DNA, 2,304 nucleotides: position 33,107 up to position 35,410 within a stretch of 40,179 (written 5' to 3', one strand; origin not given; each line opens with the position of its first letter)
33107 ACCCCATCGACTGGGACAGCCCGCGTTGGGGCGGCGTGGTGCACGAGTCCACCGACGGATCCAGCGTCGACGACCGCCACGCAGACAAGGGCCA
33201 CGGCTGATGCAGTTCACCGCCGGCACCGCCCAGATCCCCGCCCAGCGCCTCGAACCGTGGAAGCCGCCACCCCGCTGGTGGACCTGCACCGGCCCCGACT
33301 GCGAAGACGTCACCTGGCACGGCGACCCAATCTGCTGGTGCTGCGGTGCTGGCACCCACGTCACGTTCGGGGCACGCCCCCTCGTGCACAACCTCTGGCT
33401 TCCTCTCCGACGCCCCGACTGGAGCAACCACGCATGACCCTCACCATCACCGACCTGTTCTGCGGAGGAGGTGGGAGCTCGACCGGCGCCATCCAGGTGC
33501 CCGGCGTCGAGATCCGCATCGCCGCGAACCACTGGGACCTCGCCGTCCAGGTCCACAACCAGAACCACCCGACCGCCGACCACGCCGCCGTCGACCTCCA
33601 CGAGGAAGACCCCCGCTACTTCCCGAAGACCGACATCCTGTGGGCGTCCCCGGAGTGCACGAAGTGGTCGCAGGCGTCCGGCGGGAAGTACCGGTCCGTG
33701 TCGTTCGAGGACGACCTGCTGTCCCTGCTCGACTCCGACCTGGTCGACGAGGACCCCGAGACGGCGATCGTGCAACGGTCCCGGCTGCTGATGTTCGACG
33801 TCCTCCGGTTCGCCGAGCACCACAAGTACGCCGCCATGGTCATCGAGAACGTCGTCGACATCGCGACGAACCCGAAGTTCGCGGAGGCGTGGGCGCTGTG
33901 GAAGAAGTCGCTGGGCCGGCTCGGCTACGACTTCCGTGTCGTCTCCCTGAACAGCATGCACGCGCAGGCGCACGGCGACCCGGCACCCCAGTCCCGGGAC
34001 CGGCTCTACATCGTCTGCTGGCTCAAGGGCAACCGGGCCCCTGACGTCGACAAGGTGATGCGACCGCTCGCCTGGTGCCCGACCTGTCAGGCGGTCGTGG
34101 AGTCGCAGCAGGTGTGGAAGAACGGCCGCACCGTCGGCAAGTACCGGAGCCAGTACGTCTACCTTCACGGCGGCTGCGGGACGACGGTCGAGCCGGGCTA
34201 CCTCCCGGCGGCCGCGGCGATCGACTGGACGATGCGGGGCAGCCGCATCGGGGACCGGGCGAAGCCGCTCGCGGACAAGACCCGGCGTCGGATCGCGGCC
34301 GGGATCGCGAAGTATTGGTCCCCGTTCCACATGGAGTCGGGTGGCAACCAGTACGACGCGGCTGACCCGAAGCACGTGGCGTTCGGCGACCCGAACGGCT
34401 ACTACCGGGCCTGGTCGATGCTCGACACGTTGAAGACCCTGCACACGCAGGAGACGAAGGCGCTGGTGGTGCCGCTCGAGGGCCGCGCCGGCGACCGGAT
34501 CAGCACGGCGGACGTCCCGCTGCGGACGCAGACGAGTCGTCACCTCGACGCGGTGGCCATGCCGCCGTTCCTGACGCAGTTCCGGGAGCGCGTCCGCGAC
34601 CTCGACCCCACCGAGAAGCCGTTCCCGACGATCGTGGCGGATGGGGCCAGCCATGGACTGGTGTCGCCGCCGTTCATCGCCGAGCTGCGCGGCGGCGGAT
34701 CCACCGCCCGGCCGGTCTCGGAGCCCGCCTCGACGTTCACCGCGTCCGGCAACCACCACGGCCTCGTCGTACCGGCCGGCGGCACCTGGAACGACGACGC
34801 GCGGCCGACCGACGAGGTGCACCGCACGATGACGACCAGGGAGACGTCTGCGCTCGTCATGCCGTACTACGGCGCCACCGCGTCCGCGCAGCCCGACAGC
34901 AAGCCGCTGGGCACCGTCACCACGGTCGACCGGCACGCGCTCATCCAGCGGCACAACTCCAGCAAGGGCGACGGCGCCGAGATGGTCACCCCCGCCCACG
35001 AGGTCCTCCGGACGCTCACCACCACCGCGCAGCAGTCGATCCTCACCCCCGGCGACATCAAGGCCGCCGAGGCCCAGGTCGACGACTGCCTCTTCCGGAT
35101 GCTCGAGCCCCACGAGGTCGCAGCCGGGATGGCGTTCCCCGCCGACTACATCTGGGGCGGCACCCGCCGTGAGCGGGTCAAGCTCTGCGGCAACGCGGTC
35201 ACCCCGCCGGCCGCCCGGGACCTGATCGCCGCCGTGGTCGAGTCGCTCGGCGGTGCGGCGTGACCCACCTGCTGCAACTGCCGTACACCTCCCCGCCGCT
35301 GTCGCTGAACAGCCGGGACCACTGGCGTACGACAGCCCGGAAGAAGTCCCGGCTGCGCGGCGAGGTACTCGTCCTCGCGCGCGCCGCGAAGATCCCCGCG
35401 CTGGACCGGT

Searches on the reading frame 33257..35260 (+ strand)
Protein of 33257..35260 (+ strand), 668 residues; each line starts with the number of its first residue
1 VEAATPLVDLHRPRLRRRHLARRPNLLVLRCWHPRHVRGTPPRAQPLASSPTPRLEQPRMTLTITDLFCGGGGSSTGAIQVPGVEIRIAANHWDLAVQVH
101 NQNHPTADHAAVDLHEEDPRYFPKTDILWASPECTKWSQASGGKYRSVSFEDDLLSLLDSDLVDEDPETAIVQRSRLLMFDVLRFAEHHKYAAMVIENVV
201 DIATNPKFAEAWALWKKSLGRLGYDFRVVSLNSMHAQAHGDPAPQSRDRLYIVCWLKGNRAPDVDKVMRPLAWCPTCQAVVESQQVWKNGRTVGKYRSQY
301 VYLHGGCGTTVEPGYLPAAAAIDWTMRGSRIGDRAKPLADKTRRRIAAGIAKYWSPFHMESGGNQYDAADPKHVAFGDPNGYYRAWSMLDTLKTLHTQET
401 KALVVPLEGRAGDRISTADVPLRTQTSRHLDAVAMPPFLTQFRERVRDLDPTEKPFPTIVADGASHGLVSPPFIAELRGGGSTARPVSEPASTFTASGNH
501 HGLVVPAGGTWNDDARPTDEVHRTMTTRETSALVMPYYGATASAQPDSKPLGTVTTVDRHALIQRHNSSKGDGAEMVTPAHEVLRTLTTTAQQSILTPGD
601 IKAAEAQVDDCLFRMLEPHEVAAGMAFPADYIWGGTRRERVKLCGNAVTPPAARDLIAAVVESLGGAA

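Call 72: search_protein_families(library=phrogs, proteins=[window:33257-35260:+], max_evalue=0.00001)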
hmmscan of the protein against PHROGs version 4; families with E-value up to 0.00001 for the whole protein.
window:33257-35260:+ (668 aa): 6 families
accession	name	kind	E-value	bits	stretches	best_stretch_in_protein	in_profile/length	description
phrog_116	-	other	5.8e-65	221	1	52-666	198-495/779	DNA methyltransferase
phrog_5999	-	other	3e-26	92.6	1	60-146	1-90/109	DNA methyltransferase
phrog_363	-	other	2e-20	74.2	1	57-266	49-225/327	DNA methyltransferase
phrog_23072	-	other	8.6e-18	66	2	453-563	215-317/400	DNA methyltransferase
phrog_29443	-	unknown function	1.3e-08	35.3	1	63-144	4-88/273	-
phrog_13621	-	unknown function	1.3e-06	29.3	1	602-661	43-109/121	-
